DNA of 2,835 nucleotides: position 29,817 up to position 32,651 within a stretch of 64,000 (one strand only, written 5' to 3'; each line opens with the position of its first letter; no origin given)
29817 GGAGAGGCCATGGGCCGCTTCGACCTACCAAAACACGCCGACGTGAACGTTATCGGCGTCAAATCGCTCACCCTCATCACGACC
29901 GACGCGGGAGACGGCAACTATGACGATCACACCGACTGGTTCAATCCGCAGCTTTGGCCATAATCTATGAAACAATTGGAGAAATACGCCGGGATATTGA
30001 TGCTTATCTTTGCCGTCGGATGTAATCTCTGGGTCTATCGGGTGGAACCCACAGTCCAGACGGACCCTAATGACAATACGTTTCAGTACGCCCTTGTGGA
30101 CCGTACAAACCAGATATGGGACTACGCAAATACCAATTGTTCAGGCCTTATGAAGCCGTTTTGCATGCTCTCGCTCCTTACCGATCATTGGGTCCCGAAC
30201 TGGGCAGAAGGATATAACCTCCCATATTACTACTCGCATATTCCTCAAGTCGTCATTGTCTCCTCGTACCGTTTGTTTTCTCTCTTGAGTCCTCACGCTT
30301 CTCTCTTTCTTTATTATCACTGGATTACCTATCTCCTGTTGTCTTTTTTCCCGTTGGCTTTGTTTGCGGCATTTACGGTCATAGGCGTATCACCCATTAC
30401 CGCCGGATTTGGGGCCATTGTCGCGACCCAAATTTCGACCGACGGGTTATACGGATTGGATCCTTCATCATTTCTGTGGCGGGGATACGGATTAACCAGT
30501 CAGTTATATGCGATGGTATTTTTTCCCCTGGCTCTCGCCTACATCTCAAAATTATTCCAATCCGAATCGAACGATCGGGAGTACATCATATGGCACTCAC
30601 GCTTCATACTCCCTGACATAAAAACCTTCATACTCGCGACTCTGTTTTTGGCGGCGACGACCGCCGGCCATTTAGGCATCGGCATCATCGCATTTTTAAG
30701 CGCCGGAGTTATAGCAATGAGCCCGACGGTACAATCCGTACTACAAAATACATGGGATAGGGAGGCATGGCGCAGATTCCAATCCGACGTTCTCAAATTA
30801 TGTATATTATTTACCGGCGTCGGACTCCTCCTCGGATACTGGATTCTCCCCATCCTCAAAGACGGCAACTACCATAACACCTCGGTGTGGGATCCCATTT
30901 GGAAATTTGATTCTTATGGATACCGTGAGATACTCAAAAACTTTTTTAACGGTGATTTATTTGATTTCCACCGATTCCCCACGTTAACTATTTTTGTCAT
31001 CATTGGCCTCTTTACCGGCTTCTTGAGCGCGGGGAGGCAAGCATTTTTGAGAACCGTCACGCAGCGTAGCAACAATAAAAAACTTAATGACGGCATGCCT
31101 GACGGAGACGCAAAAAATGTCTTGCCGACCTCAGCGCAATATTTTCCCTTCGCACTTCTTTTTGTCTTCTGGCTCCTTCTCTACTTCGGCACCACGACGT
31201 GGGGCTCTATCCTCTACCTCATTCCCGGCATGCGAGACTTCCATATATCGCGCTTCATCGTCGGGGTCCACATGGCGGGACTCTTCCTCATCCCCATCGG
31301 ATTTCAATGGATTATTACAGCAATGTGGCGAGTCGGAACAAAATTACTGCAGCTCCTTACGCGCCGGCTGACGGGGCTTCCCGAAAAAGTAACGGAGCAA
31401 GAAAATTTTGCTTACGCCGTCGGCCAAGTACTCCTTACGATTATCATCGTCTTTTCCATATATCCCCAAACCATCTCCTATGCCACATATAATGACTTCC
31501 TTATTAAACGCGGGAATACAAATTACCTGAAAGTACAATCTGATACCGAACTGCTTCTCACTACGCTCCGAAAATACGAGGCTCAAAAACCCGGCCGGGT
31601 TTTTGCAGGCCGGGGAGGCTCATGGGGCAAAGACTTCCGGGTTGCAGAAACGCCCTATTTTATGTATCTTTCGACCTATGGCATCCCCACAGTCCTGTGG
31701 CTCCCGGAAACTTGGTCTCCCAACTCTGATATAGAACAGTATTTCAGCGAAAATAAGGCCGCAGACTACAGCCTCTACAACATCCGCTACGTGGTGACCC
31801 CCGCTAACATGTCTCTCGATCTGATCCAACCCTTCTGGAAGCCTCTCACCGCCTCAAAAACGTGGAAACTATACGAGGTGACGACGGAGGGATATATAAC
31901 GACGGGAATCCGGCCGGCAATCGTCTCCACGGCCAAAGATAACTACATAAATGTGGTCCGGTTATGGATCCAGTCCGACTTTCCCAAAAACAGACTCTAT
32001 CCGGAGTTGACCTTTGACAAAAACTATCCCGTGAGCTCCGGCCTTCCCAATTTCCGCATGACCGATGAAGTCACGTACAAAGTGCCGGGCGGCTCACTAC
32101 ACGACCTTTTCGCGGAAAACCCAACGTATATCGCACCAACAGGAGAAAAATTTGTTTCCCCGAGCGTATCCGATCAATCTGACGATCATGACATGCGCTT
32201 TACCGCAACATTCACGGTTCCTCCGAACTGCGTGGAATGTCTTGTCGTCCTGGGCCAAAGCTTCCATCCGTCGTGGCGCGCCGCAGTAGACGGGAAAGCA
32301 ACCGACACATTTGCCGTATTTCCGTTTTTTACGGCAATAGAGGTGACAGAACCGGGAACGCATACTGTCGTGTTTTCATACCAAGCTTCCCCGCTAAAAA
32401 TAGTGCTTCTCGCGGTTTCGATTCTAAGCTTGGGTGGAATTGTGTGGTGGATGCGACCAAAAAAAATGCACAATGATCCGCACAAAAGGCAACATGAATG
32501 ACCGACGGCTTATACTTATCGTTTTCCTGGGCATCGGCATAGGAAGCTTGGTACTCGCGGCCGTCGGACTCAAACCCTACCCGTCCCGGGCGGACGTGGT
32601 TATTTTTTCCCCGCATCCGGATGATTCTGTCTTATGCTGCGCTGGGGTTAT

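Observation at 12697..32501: Exceptional concentration of GT-C-type membrane glycosyltransferases (about nine in 20 kb)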

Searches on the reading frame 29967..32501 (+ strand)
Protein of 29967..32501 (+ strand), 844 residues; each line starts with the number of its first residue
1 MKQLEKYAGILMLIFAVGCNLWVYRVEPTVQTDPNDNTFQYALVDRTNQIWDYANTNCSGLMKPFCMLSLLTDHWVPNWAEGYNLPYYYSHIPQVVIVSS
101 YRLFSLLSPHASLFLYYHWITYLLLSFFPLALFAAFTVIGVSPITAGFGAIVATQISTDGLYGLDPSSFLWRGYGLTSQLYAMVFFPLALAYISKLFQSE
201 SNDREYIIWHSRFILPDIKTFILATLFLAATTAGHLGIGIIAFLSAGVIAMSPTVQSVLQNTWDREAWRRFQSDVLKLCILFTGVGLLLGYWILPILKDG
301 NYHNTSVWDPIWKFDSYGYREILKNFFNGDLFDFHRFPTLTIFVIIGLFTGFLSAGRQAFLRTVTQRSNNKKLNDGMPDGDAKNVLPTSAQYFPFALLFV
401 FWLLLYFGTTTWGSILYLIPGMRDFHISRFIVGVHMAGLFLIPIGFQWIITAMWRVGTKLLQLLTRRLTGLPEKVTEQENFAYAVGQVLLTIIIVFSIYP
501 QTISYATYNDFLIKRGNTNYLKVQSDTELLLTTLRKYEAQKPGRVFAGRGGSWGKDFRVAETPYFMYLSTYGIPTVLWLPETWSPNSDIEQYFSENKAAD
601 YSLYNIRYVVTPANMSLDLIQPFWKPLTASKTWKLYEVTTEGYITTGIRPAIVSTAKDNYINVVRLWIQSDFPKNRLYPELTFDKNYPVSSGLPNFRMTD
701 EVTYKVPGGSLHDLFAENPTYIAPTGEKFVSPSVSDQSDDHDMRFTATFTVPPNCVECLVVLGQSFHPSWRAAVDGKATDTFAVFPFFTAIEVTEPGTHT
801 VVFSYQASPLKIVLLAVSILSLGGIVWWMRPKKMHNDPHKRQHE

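Call 3: search_protein_families(library=pfam, proteins=[window:29967-32501:+], max_evalue=0.01)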
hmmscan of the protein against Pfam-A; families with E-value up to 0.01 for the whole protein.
window:29967-32501:+ (844 aa): 1 family
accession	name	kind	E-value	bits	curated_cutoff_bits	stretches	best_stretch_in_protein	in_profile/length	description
PF25592.1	DUF7937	-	0.0083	15.4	31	0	229-289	236-295/402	Domain of unknown function (DUF7937)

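Call 6: search_protein_families(library=ncbifam, proteins=[window:29967-32501:+], max_evalue=0.1)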
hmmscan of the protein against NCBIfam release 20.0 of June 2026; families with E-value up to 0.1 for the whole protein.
window:29967-32501:+ (844 aa): 0 families

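Call 34: find_homologous_proteins(query=window:29967-32501:+, max_evalue=0.001)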
Query window:29967-32501:+ (844 aa): 349 proteins with E <= 0.001 among 8000 candidates; the best 120 are listed.
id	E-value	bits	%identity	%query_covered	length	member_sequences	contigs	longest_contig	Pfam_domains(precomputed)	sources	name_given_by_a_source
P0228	0.0e+0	1945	100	99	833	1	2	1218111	-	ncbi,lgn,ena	-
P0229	0.0e+0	1180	63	97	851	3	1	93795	-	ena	-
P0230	0.0e+0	1180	64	98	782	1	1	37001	-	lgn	-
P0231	0.0e+0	1126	61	98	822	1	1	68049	-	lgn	-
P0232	0.0e+0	1045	56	99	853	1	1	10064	-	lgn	-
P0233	0.0e+0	1042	56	99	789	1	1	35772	-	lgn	-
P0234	0.0e+0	1030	56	98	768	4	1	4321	-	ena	-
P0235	0.0e+0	1026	56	99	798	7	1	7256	-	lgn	-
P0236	0.0e+0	1022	54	96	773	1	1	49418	-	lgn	-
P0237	0.0e+0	1017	57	98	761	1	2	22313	-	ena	-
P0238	0.0e+0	1015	55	98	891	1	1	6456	-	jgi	-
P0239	0.0e+0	1013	55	99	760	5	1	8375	-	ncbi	-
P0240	8.5e-297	1005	56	95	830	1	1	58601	-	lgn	-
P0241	1.0e-296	1005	55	98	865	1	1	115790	-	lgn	-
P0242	1.4e-296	1004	56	98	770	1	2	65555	-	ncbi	-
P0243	2.2e-294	997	56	96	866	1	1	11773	PF09586.17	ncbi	-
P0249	4.4e-290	983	55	98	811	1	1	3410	PF09586.17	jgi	jgi:hypothetical protein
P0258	1.8e-283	961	54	96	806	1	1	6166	PF09586.17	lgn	-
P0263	6.4e-280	949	53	97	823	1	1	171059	-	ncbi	-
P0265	1.7e-279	948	52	98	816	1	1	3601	PF09586.17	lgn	-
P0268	4.4e-278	943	53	98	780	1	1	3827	PF09586.17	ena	-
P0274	1.5e-271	921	53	97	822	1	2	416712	PF09586.17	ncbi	-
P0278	3.0e-267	907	53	96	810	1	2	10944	PF09586.17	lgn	-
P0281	2.2e-266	904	51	100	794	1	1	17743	PF09586.17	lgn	-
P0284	3.9e-265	900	54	98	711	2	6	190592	PF09586.17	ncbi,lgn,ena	ncbi:MAG: hypothetical protein AAB492_04335 [Patescibacteria group bacterium]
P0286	2.3e-264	898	52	97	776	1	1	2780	PF09586.17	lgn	-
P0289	2.9e-261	887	51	98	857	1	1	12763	PF09586.17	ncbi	-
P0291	1.1e-260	885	51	98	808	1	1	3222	PF09586.17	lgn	-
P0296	7.2e-257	873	52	97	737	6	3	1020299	-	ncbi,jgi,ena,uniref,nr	ncbi:hypothetical protein A3A79_02040 [Candidatus Gottesmanbacteria bacterium RIFCSPLOWO2_01_FULL_43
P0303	9.2e-256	869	49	94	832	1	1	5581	PF09586.17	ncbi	-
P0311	3.9e-253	861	51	95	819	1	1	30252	PF09586.17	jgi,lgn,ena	-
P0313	3.0e-252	858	49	97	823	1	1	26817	PF09586.17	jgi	jgi:Bacterial membrane protein YfhO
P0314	5.0e-252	857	49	99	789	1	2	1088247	PF09586.17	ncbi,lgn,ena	-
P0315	7.3e-252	856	49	99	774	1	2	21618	PF09586.17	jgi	jgi:hypothetical protein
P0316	8.5e-252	856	50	97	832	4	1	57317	PF09586.17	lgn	-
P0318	1.4e-251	855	50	97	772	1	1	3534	PF09586.17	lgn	-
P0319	7.8e-251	853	50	95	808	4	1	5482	PF09586.17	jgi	-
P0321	5.3e-250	850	49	99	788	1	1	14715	PF09586.17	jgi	jgi:hypothetical protein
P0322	1.4e-249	849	49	99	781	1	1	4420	PF09586.17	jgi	jgi:hypothetical protein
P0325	5.4e-249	847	52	95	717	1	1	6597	PF09586.17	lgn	-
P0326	1.8e-248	845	49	97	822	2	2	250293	PF09586.17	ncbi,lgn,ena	-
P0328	5.3e-248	844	46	97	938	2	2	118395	PF09586.17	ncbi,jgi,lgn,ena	-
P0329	9.5e-248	843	47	98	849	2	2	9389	PF09586.17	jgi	jgi:hypothetical protein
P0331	2.0e-247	842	48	98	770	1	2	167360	PF09586.17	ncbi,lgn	-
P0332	2.3e-247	841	48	99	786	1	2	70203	PF09586.17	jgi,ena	jgi:hypothetical protein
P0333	7.1e-247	840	48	99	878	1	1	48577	PF09586.17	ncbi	-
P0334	1.1e-246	839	49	98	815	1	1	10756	PF09586.17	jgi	jgi:hypothetical protein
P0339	8.7e-245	833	49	97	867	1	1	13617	PF09586.17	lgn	-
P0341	1.3e-244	832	49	98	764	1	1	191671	PF09586.17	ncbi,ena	-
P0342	5.7e-244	830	49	98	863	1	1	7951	PF09586.17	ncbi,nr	ncbi:MAG: hypothetical protein Q7S76_02190 [bacterium]|nr:hypothetical protein [bacterium]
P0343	5.9e-244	830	48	97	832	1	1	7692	PF09586.17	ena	-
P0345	6.6e-243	827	48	95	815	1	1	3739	PF20176.4,PF09586.17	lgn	-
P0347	7.7e-242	823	48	99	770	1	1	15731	PF09586.17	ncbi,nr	ncbi:MAG: YfhO family protein [Candidatus Gottesmanbacteria bacterium]|nr:YfhO family protein [Candi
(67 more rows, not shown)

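Call 67: search_solved_structures(query=A4, max_evalue=10, show_alignments=1)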
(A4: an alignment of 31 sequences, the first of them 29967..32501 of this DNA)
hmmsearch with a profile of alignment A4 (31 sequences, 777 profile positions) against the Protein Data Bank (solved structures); distinct sequences matched with E-value up to 10: 1.
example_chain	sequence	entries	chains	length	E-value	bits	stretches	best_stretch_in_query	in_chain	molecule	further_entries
6lpd_A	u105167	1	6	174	1.4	10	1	422-506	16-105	Ferritin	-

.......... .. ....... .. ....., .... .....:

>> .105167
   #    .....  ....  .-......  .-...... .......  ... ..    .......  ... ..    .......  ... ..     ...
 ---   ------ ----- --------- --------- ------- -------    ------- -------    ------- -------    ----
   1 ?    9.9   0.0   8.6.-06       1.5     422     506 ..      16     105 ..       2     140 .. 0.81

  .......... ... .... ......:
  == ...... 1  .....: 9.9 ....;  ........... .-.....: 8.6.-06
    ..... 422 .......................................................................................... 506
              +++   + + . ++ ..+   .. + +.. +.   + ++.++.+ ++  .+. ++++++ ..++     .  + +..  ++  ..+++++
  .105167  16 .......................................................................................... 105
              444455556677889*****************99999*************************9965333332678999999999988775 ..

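Call 68: search_protein_families(library=pfam, alignment_id=A4, max_evalue=0.1)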
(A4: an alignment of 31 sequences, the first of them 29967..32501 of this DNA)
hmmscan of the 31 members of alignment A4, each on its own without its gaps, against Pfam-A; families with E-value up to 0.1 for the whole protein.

A. member 1, window:29967-32501:+ (844 aa): 1 family
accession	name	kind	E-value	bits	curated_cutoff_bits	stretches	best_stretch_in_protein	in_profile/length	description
PF25592.1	DUF7937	-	0.0083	15.4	31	1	229-289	236-295/402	Domain of unknown function (DUF7937)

B. families by the number of members that match (of 31 scanned): 5 families
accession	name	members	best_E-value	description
PF09586.16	YfhO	12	1.1e-07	Bacterial membrane protein YfhO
PF25592.1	DUF7937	1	0.0083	Domain of unknown function (DUF7937)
PF05767.17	Pox_A14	1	0.055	Poxvirus virion envelope protein A14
PF05678.19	VQ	1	0.059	VQ motif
PF21120.3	MCM_WH_arc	1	0.099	Archaeal MCM, winged-helix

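Call 71: find_encoding_contigs(protein=P0228, flank=2000, max_places=4)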
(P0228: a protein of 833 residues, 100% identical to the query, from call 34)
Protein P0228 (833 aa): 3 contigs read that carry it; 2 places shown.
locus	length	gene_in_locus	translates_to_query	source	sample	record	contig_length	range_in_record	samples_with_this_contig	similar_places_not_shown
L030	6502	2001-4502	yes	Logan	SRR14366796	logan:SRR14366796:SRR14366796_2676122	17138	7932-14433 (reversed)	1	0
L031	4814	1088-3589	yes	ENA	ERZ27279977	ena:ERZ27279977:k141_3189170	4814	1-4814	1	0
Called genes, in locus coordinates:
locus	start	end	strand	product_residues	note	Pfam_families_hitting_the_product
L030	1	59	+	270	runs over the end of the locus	-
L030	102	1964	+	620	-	PF08305:NPCBM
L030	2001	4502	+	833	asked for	-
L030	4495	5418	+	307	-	PF02585:PIG-L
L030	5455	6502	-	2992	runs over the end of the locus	?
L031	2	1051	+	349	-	?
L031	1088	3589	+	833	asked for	-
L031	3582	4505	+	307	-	PF02585:PIG-L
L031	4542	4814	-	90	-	?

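Call 72: find_encoding_contigs(protein=P0229, flank=10000, max_places=1)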
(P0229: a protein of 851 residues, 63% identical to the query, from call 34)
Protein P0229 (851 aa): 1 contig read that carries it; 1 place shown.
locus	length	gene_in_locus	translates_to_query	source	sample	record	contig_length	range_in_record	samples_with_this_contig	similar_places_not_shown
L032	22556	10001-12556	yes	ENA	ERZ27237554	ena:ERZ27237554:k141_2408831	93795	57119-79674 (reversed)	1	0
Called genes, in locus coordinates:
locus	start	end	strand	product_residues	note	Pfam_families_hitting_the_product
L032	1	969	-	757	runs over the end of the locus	PF09586:YfhO (weak)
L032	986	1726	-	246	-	PF13489:Methyltransf_23, PF08241:Methyltransf_11, PF08242:Methyltransf_12, PF13649:Methyltransf_25, PF13847:Methyltransf_31 (weak)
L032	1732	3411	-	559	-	-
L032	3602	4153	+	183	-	PF00908:dTDP_sugar_isom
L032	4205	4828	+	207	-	-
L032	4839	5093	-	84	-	-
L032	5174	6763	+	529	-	-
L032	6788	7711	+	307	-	-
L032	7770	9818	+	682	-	PF08305:NPCBM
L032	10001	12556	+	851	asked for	-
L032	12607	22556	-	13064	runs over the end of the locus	-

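Call 74: find_encoding_contigs(protein=P0296, flank=10000, max_places=1)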
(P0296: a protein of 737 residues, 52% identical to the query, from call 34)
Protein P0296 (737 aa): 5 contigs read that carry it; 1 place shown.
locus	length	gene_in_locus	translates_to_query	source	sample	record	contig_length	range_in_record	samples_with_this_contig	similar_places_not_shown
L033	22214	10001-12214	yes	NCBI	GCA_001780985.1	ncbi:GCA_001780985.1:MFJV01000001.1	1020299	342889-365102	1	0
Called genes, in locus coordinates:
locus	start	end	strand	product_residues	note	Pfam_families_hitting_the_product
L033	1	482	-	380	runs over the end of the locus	-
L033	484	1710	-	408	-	-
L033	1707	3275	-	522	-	-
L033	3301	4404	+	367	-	-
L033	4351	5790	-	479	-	-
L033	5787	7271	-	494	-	-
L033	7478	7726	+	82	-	PF21748:UPF0150, PF15919:HicB_lk_antitox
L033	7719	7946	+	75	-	PF07927:HicA_toxin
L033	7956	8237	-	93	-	-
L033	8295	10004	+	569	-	PF08305:NPCBM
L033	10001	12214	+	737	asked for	-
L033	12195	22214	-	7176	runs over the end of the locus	PF13354:Beta-lactamase2, PF00990:GGDEF (faint)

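Call 75: find_encoding_contigs(protein=P0314, flank=10000, max_places=1)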
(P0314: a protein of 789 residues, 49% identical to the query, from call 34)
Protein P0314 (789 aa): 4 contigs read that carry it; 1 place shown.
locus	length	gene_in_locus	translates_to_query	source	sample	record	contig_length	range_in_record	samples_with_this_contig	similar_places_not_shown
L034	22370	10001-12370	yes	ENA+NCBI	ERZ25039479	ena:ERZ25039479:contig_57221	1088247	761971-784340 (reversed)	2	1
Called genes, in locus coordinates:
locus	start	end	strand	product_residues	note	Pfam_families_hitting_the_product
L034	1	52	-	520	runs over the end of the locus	-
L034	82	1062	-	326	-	PF00535:Glycos_transf_2, PF10111:Glyco_tranf_2_2, PF13641:Glyco_tranf_2_3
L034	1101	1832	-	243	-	PF13489:Methyltransf_23, PF08241:Methyltransf_11, PF08242:Methyltransf_12 (weak), PF13649:Methyltransf_25, PF13847:Methyltransf_31 (weak)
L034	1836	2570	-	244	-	PF00535:Glycos_transf_2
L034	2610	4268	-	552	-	PF13231:PMT_2, PF02366:PMT (weak)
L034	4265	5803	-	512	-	-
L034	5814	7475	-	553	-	-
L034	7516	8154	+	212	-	-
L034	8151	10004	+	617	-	PF08305:NPCBM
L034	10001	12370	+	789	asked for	PF09586:YfhO (weak)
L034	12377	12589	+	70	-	-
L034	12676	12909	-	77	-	-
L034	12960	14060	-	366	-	PF01476:LysM, PF23473:LysM3_LYK4_5 (weak), PF01476:LysM (weak), PF01551:Peptidase_M23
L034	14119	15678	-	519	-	PF07497:Rho_RNA_bind, PF00006:ATP-synt_ab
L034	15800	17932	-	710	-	PF10060:DUF2298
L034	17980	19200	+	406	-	PF00070:Pyr_redox (weak), PF00890:FAD_binding_2 (weak), PF01266:DAO, PF01593:Amino_oxidase, PF03486:HI0933_like (faint), PF07992:Pyr_redox_2 (weak), PF12831:FAD_oxidored (weak), PF13450:NAD_binding_8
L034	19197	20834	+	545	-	PF13231:PMT_2 (weak)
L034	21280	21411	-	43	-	-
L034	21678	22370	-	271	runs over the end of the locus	PF01850:PIN (weak), PF01938:TRAM (weak)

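Call 76: find_encoding_contigs(protein=P0263, flank=10000, max_places=1)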
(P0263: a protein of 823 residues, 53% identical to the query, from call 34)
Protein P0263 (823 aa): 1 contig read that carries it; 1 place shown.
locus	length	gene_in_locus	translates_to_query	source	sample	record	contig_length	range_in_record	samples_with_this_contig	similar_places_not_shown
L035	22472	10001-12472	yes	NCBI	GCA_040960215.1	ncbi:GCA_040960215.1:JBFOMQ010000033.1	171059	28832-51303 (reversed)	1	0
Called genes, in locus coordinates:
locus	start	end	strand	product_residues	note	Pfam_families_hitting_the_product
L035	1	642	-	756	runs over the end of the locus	PF09586:YfhO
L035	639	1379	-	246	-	PF13489:Methyltransf_23, PF08241:Methyltransf_11, PF08242:Methyltransf_12, PF13649:Methyltransf_25, PF13847:Methyltransf_31 (weak)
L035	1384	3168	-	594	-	-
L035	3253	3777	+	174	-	-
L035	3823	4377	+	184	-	PF00908:dTDP_sugar_isom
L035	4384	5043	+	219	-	-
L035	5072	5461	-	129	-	-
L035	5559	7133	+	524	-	-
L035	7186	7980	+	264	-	-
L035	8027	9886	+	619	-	PF08305:NPCBM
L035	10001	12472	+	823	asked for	-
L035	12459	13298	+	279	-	PF02585:PIG-L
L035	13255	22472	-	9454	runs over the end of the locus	-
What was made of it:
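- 32434..33417 (+): PIG-L/LmbE-family de-N-acetylase with an N-terminal TM anchor, last gene of the rightward operon. Present in L030, L031 and L035 (calls 71, 76).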

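Call 79: search_protein_families(library=pfam, proteins=[L032:7770-9818:+, L033:8295-10004:+, L034:8151-10004:+, L035:8027-9886:+], max_evalue=0.1)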
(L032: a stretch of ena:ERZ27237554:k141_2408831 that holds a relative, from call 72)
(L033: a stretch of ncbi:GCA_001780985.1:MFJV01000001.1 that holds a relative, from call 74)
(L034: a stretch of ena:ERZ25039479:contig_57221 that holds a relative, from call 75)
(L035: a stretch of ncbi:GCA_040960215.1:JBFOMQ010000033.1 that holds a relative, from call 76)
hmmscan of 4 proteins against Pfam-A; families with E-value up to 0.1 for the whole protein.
L032:7770-9818:+ (682 aa): 2 families
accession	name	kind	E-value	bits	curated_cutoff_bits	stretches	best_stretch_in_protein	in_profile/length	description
PF08305.17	NPCBM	-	8.1e-34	117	23.9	1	549-678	13-134/137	NPCBM/NEW2 domain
PF09594.16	GT87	-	0.0023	18.2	25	1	102-227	18-122/237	Glycosyltransferase family 87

L033:8295-10004:+ (569 aa): 2 families
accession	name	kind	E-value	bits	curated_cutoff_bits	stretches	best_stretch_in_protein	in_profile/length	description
PF08305.17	NPCBM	-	4.3e-32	111.4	23.9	1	436-567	12-136/137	NPCBM/NEW2 domain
PF09594.16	GT87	-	0.01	16.1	25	1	109-214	39-139/237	Glycosyltransferase family 87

L034:8151-10004:+ (617 aa): 2 families
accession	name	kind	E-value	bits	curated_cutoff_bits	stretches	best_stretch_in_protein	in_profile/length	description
PF08305.17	NPCBM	-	6.4e-32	110.9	23.9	1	477-615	5-136/137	NPCBM/NEW2 domain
PF09594.16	GT87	-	0.00033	20.9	25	1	109-226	30-137/237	Glycosyltransferase family 87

L035:8027-9886:+ (619 aa): 2 families
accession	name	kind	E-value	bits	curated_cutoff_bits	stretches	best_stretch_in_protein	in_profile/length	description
PF08305.17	NPCBM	-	4e-32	111.5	23.9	1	483-615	10-134/137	NPCBM/NEW2 domain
PF09594.16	GT87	-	9.5e-05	22.7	25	1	112-211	31-127/237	Glycosyltransferase family 87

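Call 80: search_protein_families(library=pfam, proteins=[P0347, P0313, P0284, P0274], max_evalue=0.1)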
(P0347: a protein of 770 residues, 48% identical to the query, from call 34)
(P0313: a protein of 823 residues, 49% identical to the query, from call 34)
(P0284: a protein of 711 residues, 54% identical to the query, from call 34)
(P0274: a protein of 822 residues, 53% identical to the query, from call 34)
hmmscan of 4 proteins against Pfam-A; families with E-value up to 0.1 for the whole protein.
P0347 (770 aa): 1 family
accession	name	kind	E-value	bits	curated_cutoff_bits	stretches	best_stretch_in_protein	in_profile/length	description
PF09586.16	YfhO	-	6.5e-07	28.5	28.5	1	692-739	785-832/835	Bacterial membrane protein YfhO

P0313 (823 aa): 1 family
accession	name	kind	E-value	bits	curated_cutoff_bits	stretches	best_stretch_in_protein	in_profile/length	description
PF09586.16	YfhO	-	5.4e-07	28.8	28.5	1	756-804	786-834/835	Bacterial membrane protein YfhO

P0284 (711 aa): 2 families
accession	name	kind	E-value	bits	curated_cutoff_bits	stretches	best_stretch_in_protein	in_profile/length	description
PF09586.16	YfhO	-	7.2e-06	25.1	28.5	1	641-689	785-833/835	Bacterial membrane protein YfhO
PF05678.19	VQ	-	0.059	13.3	20.5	0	525-539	4-18/28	VQ motif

P0274 (822 aa): 1 family
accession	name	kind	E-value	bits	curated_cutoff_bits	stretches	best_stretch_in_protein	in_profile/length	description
PF09586.16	YfhO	-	2.5e-06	26.6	28.5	1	747-805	778-835/835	Bacterial membrane protein YfhO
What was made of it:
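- On YfhO (PF09586): Its homologs reach 25-29 bits with the last ~50 residues only (calls 68, 80).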
